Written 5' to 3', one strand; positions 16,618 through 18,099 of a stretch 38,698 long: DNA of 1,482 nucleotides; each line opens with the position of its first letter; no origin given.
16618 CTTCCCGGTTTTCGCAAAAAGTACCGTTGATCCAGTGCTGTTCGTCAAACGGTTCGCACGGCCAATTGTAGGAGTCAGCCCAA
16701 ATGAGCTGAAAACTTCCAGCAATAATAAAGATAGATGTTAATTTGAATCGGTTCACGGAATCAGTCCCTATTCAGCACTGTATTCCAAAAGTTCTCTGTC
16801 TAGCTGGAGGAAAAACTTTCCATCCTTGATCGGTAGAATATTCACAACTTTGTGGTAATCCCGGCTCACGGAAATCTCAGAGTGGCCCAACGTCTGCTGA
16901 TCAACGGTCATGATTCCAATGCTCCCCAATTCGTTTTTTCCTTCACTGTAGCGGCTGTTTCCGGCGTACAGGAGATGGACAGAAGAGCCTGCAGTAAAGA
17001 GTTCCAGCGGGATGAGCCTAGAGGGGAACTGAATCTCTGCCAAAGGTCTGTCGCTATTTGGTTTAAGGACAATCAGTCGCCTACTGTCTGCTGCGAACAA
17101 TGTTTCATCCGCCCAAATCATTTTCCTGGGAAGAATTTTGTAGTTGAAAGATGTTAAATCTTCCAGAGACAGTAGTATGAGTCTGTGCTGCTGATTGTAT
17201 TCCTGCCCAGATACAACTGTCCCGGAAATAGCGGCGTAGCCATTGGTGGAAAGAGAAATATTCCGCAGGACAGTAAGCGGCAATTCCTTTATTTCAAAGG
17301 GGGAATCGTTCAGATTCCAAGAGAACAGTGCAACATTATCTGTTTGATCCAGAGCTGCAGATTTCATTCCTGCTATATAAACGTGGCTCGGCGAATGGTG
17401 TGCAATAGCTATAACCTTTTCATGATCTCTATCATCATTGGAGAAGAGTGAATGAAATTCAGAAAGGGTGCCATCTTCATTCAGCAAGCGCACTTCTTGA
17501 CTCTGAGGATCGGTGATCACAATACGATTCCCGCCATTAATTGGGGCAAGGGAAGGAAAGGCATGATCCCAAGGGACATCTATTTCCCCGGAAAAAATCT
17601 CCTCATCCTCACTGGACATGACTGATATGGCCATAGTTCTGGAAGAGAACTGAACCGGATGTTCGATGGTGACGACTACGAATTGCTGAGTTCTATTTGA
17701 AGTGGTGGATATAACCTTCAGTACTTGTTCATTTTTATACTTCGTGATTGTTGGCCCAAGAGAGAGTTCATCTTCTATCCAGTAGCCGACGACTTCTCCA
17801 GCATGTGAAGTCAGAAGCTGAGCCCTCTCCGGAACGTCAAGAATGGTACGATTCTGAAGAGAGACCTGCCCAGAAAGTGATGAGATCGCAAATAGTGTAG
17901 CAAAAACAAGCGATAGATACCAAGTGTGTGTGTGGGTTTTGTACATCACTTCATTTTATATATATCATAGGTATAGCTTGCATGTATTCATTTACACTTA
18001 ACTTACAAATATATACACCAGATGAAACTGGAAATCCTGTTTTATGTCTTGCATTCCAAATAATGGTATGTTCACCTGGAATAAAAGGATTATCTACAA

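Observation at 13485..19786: Operon of T9SS-exported peptidoglycan-type hydrolases ending in cytoplasmic LdcA: processing of external rather than self murein?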

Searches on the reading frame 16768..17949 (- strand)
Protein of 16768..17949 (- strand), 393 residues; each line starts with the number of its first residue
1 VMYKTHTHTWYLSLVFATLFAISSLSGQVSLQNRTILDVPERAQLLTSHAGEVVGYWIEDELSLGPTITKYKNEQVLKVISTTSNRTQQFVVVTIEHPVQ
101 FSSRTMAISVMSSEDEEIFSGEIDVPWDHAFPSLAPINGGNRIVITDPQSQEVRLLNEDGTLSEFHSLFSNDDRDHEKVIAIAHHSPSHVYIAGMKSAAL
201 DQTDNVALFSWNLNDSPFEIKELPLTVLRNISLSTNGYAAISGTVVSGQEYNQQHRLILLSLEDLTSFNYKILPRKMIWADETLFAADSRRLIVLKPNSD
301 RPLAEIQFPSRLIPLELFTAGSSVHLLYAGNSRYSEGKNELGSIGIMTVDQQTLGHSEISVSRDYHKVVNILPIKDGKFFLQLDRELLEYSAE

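Call 4: search_protein_families(library=pfam, proteins=[window:16768-17949:-], max_evalue=0.1)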
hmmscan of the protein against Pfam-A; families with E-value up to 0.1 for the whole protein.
window:16768-17949:- (393 aa): 0 families
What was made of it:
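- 16768..17949 (-): Secreted beta-propeller of a narrow, unnamed family with a signal-like N-terminus and no CTD. It is the conserved upstream partner of the M23 gene. No Pfam hit: call 4.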

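Call 5: search_protein_families(library=ncbifam, proteins=[window:16768-17949:-], max_evalue=0.1)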
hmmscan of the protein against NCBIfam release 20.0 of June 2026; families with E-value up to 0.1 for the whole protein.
window:16768-17949:- (393 aa): 1 family
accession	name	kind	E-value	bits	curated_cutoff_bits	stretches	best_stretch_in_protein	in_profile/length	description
NF008274.0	PRK11052.1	equivalog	0.03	12.9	806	1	46-101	547-602/695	4-alpha-glucanotransferase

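Call 26: find_homologous_proteins(query=window:16768-17949:-, max_evalue=0.001)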
Query window:16768-17949:- (393 aa): 5 proteins with E <= 0.001 among 4723 candidates.
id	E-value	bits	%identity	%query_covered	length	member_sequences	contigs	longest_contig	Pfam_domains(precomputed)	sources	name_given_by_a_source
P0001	8.8e-239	810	93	100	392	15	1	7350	-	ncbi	-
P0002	1.0e-163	563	65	100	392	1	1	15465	-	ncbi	-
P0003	3.7e-160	551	64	99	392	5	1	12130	-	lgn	-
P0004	2.2e-158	545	63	100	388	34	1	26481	-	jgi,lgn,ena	-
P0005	1.4e-101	358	55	80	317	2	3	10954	-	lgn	-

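Call 35: predict_structure(alignment_id=A1)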
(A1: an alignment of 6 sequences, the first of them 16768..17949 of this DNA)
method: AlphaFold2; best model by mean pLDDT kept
length: 393 residues; sequences in the alignment: 6
mean_pLDDT: 74.1   pTM: 0.74
mean pLDDT of the five models: 74.1, 52.8, 51.8, 45.8, 40.9
residues with pLDDT >= 90: 72; 70-90: 191; 50-70: 90; < 50: 40
segments of 3 or more residues with pLDDT < 50: 1-37
pLDDT, mean of each block of 10 residues (from residue 1): 23 26 24 40 69 79 85 86 81 78 75 85 69 80 79 83 75 65 74 74 77 87 87 89 76 85 92 92 92 90 91 86 86 61 84 86 56 61 62 61
secondary structure, 60 per line:
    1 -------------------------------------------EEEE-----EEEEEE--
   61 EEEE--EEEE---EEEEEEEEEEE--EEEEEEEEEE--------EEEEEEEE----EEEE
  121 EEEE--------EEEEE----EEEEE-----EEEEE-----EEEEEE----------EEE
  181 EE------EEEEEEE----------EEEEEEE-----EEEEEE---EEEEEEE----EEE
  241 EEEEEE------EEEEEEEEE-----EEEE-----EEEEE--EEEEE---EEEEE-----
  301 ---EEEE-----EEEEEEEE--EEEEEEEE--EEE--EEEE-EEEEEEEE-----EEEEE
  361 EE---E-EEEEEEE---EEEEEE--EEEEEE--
elements in order: E44-47 E53-58 E61-64 E67-70 E74-84 E87-96 E105-112 E117-124 E133-137 E142-146 E152-156 E162-167 E178-182 E189-195 E206-212 E218-223 E227-233 E238-246 E253-261 E267-270 E276-280 E283-287 E291-295 E304-307 E313-320 E323-330 E333-335 E338-341 E343-350 E356-362 E368-374 E378-383 E386-391
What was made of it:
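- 16768..17949 (-): AF2 model is all-beta, pLDDT 74: call 35.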

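Call 36: search_protein_representatives(protein=window:16768-17949:-)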
Query: 393 residues. Proteins with E-value up to 0.001 (for the whole library): 24; up to 1e-10: 16; up to 1e-30: 2. The best 24 are listed.
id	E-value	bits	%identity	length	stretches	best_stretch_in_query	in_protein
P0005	4.6e-102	358.2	55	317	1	78-391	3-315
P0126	2.4e-56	207.7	31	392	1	8-391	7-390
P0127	1.9e-25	106.1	27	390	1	8-387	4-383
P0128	5.8e-22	94.6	23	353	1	39-393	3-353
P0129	3.6e-21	92.0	72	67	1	327-393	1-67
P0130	7.8e-21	90.9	30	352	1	140-390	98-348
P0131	7.9e-20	87.6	25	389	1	14-390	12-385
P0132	1.4e-19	86.8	25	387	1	56-389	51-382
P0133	2.0e-18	83.0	24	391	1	43-391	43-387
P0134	3.2e-18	82.3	28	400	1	40-330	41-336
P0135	6.2e-17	78.1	25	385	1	56-353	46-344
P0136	1.4e-15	73.6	27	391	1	120-392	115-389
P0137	1.5e-15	73.5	25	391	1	13-391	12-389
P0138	8.3e-15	71.1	23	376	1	122-392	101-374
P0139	3.1e-13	65.9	24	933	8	140-247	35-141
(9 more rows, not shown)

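Call 39: fold_search(model_id=the predicted structure, library=pdb)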
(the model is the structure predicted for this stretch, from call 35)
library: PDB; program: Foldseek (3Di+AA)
matches with E <= 10: 1229; with E <= 0.001: 645
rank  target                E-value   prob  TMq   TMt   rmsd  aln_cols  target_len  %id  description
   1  7mqa_LQ               7.5e-08  1.00  0.43  0.23  11.4       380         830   10  Cryo-EM structure of the human SSU processome, state post-A1 (released 2021-09-22)
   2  3acp                  3.2e-07  1.00  0.40  0.38  15.8       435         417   11  Crystal Structure of Yeast Rpn14, a Chaperone of the 19S Regulatory Particle of the Proteasome (released 2010-03-16)
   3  9n6z_LQ               3.5e-07  1.00  0.42  0.23  11.1       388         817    8  SSU processome maturation and disassembly, State D (released 2025-11-05)
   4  6zqa_UQ               3.9e-07  1.00  0.31  0.16  18.2       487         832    9  Cryo-EM structure of the 90S pre-ribosome from Saccharomyces cerevisiae, state A (Poly-Ala) (released 2020-09-23)
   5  9n6z_LH               4.7e-07  1.00  0.29  0.16  18.0       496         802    9  SSU processome maturation and disassembly, State D (released 2025-11-05)
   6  8hmc_A                5.6e-07  1.00  0.27  0.16  21.3       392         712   10  base module state 1 of Tetrahymena IFT-A (released 2023-06-14)
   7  7mq8_LR               5.9e-07  1.00  0.41  0.24  14.5       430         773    9  Cryo-EM structure of the human SSU processome, state pre-A1 (released 2021-09-22)
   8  8s9s_1                6.2e-07  1.00  0.52  0.26   6.9       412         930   12  Structure of the human ER membrane protein complex (EMC) in GDN (released 2023-05-17)
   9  4bh6_E                6.5e-07  1.00  0.44  0.54   7.5       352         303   11  Insights into degron recognition by APC coactivators from the structure of an Acm1-Cdh1 complex (released 2013-06-05)
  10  1q7f_B                7.5e-07  1.00  0.35  0.45   7.4       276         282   10  Brain Tumor NHL domain (released 2003-10-21)
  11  9n73_LH               7.5e-07  1.00  0.29  0.16  18.2       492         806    9  SSU processome maturation and disassembly, State G (released 2025-10-29)
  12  4bh6_G                8.2e-07  1.00  0.44  0.54   7.5       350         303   11  Insights into degron recognition by APC coactivators from the structure of an Acm1-Cdh1 complex (released 2013-06-05)
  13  9g33_UH               8.6e-07  1.00  0.45  0.33   7.7       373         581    9  Stalled 90S - Utp23-Krr1-deltaC3 (released 2025-06-18)
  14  7ado_A                9.0e-07  1.00  0.52  0.26   6.3       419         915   10  Cryo-EM structure of human ER membrane protein complex in lipid nanodiscs (released 2020-12-02)
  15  8bbe_C                9.5e-07  1.00  0.24  0.15  21.9       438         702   10  Structure of the IFT-A complex; IFT-A2 module (released 2022-12-21)
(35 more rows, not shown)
